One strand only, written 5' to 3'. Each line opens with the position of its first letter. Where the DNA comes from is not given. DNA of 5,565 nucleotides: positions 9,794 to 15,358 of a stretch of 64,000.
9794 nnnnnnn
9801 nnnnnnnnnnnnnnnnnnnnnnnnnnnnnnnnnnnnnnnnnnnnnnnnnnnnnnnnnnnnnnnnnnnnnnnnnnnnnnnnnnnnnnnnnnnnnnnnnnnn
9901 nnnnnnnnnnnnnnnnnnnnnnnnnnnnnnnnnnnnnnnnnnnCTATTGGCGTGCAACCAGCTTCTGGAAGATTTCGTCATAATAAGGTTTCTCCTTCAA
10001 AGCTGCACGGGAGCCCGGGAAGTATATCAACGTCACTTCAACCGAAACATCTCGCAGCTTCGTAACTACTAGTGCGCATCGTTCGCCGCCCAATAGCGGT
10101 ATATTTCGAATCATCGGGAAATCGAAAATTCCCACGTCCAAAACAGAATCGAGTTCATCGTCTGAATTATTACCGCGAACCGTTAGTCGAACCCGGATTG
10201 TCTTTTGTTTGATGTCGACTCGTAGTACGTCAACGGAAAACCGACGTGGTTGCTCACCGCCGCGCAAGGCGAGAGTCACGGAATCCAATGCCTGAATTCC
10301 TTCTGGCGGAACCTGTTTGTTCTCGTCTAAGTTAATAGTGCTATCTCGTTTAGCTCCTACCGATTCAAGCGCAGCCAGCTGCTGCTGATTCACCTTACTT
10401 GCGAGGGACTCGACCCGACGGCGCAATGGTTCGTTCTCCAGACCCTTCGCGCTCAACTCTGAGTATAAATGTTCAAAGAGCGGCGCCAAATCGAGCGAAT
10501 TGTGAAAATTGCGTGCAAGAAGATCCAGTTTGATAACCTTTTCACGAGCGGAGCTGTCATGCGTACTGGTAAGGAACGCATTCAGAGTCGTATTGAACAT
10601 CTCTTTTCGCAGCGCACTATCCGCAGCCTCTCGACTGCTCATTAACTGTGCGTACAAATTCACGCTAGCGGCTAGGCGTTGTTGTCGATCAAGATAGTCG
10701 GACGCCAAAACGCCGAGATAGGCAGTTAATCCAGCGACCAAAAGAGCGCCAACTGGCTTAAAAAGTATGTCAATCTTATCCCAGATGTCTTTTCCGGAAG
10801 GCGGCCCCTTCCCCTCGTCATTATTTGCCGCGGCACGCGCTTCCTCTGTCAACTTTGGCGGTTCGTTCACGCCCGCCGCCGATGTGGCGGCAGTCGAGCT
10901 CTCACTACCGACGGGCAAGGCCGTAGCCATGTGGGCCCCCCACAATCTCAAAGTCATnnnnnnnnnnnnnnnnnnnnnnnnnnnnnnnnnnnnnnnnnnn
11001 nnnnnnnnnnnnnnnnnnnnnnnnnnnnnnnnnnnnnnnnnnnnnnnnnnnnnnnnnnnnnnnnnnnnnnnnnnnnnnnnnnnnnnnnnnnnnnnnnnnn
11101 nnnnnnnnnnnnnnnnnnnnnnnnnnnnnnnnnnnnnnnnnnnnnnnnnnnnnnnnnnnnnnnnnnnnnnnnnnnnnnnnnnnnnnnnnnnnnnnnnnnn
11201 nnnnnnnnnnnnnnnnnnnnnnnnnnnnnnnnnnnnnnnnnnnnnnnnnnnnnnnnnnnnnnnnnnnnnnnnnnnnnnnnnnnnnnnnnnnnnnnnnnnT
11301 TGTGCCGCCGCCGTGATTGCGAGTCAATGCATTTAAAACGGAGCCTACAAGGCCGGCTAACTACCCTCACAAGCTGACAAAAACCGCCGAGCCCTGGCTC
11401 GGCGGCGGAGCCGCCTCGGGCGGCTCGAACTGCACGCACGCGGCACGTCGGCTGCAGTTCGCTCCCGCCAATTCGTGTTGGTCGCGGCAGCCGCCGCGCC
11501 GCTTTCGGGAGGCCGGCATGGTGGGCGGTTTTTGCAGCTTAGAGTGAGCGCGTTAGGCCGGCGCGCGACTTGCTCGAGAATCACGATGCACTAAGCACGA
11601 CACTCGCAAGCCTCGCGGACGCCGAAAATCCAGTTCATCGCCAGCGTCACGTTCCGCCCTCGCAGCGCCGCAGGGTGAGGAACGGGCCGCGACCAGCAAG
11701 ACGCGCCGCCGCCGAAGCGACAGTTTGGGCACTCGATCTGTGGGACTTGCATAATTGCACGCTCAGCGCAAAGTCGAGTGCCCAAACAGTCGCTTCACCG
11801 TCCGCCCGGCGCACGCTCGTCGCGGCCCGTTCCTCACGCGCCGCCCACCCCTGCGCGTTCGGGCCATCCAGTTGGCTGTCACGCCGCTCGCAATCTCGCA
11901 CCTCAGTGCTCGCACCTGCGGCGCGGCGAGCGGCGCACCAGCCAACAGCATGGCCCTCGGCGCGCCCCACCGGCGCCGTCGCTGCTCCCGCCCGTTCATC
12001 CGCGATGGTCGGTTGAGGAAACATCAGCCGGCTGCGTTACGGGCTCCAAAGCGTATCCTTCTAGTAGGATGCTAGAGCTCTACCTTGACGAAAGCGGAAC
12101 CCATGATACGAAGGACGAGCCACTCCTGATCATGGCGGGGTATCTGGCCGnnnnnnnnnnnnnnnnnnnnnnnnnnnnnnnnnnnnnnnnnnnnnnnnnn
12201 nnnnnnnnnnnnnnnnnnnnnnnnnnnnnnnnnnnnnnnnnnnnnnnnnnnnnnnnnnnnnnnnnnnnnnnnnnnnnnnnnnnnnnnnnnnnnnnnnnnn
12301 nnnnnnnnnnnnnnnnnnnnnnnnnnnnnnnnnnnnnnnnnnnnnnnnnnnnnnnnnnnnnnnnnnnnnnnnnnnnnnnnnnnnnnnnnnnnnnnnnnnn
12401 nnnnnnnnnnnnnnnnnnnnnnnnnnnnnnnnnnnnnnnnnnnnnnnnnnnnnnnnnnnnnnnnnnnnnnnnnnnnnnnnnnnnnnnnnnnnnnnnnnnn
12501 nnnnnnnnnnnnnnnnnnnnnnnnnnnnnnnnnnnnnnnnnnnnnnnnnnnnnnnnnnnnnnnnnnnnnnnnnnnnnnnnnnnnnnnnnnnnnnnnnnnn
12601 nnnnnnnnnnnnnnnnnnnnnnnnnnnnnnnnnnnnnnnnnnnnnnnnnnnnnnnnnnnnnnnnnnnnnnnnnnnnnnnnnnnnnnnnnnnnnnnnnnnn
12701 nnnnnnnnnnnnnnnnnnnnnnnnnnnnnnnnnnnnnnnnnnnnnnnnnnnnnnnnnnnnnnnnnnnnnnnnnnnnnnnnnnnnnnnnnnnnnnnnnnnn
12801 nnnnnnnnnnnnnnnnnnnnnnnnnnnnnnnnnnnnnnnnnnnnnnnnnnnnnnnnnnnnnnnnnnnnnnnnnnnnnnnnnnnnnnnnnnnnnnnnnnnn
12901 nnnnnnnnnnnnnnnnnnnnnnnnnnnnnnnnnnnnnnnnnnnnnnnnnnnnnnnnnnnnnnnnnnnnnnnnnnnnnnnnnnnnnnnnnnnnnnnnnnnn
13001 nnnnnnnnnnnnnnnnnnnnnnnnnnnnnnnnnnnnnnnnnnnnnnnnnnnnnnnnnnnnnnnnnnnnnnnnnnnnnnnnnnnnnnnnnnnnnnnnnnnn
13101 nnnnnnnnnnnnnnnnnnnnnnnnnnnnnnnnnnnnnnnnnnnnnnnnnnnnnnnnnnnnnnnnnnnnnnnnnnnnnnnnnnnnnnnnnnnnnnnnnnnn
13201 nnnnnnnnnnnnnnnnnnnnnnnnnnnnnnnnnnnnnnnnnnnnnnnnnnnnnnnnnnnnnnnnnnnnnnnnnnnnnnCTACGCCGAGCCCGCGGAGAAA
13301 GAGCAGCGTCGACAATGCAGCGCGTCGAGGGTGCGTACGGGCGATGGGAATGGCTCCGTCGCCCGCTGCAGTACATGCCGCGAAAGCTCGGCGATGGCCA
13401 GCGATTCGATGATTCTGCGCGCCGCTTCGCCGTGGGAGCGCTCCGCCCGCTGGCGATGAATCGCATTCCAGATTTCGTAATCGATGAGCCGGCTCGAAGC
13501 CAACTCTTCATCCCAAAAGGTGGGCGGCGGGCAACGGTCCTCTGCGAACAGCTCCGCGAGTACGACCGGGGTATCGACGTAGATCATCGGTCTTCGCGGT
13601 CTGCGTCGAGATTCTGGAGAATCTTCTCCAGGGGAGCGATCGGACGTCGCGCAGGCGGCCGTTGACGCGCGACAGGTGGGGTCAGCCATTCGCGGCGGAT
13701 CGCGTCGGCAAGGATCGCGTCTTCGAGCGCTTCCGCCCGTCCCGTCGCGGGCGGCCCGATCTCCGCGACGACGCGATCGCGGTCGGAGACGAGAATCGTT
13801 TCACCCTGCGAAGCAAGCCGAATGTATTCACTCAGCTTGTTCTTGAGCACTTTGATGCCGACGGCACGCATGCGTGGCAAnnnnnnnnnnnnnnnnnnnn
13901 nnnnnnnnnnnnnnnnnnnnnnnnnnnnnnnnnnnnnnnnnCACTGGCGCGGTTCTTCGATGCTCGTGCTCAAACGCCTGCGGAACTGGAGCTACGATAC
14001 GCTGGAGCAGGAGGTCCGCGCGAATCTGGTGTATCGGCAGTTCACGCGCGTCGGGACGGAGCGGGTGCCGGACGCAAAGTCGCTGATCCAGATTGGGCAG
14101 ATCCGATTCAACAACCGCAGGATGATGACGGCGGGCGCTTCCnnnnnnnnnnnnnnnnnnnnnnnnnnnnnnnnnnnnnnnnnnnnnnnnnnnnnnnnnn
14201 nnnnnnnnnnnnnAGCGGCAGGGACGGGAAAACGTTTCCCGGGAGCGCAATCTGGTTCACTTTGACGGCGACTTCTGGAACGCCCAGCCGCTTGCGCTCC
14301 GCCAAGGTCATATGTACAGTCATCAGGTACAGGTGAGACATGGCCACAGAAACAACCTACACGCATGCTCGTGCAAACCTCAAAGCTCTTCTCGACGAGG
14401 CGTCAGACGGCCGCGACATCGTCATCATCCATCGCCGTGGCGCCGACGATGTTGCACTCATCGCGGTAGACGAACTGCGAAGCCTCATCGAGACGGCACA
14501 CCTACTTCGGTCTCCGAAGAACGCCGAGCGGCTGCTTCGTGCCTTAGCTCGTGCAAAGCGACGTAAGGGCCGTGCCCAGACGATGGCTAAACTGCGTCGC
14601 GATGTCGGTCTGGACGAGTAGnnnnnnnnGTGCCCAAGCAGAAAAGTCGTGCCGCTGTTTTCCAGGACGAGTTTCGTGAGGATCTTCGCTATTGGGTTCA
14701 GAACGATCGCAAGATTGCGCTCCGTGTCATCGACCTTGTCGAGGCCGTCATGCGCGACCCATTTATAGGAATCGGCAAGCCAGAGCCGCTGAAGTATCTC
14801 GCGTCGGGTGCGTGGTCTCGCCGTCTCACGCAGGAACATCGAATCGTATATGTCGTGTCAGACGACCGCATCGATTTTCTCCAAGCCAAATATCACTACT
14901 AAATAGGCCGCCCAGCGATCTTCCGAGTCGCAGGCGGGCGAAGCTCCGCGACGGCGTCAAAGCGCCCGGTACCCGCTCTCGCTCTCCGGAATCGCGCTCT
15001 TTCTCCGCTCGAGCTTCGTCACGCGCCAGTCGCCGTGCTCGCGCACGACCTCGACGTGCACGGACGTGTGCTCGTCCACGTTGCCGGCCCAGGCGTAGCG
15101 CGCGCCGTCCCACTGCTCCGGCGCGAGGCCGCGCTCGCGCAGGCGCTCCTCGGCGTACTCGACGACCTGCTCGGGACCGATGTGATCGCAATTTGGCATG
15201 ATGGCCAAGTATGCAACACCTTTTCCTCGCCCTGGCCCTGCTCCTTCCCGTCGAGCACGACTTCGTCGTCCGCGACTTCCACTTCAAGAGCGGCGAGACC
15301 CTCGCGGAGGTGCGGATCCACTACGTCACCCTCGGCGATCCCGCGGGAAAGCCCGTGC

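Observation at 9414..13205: Low-GC ~3.7-kb island integrated at the 3' end of lhr, with a displaced degenerate copy of the lhr 3' terminus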

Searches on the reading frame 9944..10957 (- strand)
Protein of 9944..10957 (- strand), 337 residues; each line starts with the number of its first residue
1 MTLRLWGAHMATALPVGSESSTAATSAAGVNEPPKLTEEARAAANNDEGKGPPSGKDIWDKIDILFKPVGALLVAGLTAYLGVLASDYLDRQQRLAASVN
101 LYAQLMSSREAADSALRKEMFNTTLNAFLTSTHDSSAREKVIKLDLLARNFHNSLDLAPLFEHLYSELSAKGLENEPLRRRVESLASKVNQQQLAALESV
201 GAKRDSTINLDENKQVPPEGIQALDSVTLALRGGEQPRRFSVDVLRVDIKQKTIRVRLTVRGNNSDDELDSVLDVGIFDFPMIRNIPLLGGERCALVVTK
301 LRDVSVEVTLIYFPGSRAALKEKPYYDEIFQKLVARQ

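Call 8: search_protein_families(library=pfam, proteins=[window:9944-10957:-], max_evalue=0.01)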
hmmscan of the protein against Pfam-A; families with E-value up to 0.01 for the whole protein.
window:9944-10957:- (337 aa): 0 families

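Call 60: search_protein_families(library=padloc, proteins=[window:9944-10957:-], max_evalue=0.01)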
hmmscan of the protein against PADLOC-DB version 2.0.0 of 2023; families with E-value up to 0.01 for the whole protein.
window:9944-10957:- (337 aa): 0 families

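Call 61: search_protein_families(library=ncbifam, proteins=[window:9944-10957:-], max_evalue=0.01)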
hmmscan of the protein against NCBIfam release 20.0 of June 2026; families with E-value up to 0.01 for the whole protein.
window:9944-10957:- (337 aa): 0 families

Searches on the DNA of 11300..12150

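Call 41: search_rna_families(source=window, start=11300, end=12150, threshold=evalue, max_evalue=5)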
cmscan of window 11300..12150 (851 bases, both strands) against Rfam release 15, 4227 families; matches with E-value up to 5: 8.
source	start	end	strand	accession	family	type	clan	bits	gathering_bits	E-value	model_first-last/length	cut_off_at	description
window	11713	11797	-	RF03372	mir-5918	Gene; miRNA;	-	28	69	0.0063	1-85/85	no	mir-5918 microRNA precursor family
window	11716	11794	-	RF03694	mir-266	Gene; miRNA;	-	21.9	80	0.16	1-83/83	no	mir-266 microRNA precursor family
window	11721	11790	-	RF03394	mir-2574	Gene; miRNA;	-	21.4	90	0.12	1-68/68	no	mir-2574 microRNA precursor family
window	11720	11789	+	RF03394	mir-2574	Gene; miRNA;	-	20.7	90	0.18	1-68/68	no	mir-2574 microRNA precursor family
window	11718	11794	+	RF03756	mir-4891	Gene; miRNA;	-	18.9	100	0.54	1-88/88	no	mir-4891 microRNA precursor family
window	11408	11495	-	RF01529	CC3552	Gene; sRNA;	-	18.9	50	1.5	1-106/106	no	Cauldobacter sRNA CC3552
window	11710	11803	-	RF03212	mir-2788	Gene; miRNA;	-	18.3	62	0.51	1-92/92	no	mir-2788 microRNA precursor family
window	11685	11801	-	RF01670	P17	Gene; sRNA;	-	12.8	45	1.2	1-282/282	no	Pseudomonas sRNA P17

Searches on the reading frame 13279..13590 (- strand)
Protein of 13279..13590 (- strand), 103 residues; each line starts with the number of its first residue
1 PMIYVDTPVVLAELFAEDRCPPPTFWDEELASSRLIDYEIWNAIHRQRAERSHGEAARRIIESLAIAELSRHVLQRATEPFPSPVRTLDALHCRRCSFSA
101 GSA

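Call 8: search_protein_families(library=pfam, proteins=[window:13279-13590:-], max_evalue=0.01)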
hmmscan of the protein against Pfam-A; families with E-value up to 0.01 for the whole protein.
window:13279-13590:- (103 aa): 1 family
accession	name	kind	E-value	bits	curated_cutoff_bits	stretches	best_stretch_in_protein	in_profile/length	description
PF01850.27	PIN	-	0.0016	19.5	23.6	1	3-92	1-96/120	PIN domain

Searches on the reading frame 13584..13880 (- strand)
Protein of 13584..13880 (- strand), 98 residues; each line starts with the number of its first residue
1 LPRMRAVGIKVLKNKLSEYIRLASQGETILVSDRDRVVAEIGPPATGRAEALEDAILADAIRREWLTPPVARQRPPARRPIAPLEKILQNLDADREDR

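Call 8: search_protein_families(library=pfam, proteins=[window:13584-13880:-], max_evalue=0.01)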
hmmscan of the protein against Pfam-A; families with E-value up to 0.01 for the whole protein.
window:13584-13880:- (98 aa): 1 family
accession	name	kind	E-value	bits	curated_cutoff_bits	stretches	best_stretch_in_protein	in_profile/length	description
PF02604.26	PhdYeFM_antitox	-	0.00013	22.1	29.8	1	4-41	1-39/74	Antitoxin Phd_YefM, type II toxin-antitoxin system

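Call 46: find_encoding_contigs(protein=window:13584-13871:-, flank=6000, max_places=10)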
Protein window:13584-13871:- (95 aa): 3 contigs read that carry it; 1 place shown.
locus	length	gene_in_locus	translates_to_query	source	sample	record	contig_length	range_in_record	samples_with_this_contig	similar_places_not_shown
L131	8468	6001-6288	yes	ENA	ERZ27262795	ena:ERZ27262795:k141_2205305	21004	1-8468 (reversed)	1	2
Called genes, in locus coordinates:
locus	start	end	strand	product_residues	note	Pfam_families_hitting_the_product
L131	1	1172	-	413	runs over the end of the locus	PF12704:MacB_PCD, PF02687:FtsX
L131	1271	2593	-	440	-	PF25917:BSH_RND, PF25984:BSH_YknX (faint), PF25954:Beta-barrel_RND_2, PF25990:Beta-barrel_YknX, PF26002:Beta-barrel_AprE, PF25967:RND-MFP_C (weak), PF25975:CzcB_C, PF25989:YknX_C (weak)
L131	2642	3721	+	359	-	PF00108:Thiolase_N (weak), PF08545:ACP_syn_III, PF08541:ACP_syn_III_C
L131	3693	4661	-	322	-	PF00561:Abhydrolase_1, PF12146:Hydrolase_4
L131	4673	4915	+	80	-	-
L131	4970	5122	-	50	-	PF06769:YoeB_toxin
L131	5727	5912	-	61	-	-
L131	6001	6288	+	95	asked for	-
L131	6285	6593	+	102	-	-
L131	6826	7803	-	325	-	-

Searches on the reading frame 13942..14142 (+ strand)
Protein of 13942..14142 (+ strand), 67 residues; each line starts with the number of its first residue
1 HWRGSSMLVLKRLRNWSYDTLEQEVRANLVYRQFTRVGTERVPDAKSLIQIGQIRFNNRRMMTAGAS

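Call 59: search_protein_families(library=pfam, proteins=[window:13942-14142:+], max_evalue=0.01)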
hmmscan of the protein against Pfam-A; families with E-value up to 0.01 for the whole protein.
window:13942-14142:+ (67 aa): 1 family
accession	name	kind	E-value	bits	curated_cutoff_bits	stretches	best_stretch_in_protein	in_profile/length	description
PF05598.16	DUF772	-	1e-05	25.9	23.1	1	7-53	13-62/74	Transposase domain (DUF772)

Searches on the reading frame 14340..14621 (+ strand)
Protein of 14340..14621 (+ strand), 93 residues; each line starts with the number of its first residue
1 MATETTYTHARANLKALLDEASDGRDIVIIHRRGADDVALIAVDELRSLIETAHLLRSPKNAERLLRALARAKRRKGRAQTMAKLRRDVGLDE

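Call 59: search_protein_families(library=pfam, proteins=[window:14340-14621:+], max_evalue=0.01)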
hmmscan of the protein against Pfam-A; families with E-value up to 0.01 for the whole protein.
window:14340-14621:+ (93 aa): 2 families
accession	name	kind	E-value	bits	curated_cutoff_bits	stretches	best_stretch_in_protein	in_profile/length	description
PF02604.26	PhdYeFM_antitox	-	1e-17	64.1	29.8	1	5-74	4-73/74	Antitoxin Phd_YefM, type II toxin-antitoxin system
PF12910.14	PHD_like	-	0.0024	18.3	27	1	1-53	1-54/141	Antitoxin of toxin-antitoxin, RelE / RelB, TA system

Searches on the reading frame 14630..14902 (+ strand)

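Call 59: search_protein_families(library=pfam, proteins=[window:14630-14902:+], max_evalue=0.01)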
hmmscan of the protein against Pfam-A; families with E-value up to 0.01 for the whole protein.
window:14630-14902:+ (90 aa): 1 family
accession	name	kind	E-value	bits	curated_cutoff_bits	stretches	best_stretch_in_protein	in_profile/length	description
PF06769.20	YoeB_toxin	-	5.5e-34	116.5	27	1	11-90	1-80/80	YoeB-like toxin of bacterial type II toxin-antitoxin system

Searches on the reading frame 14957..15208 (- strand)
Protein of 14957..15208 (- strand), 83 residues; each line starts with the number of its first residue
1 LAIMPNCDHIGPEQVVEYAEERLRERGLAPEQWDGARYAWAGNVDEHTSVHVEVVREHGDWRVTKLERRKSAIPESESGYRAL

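Call 59: search_protein_families(library=pfam, proteins=[window:14957-15208:-], max_evalue=0.01)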
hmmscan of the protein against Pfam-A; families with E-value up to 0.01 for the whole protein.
window:14957-15208:- (83 aa): 1 family
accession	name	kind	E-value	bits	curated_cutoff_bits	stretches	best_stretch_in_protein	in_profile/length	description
PF09850.14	DotU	-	0.0028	17.8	27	1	15-68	35-86/205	Type VI secretion system protein DotU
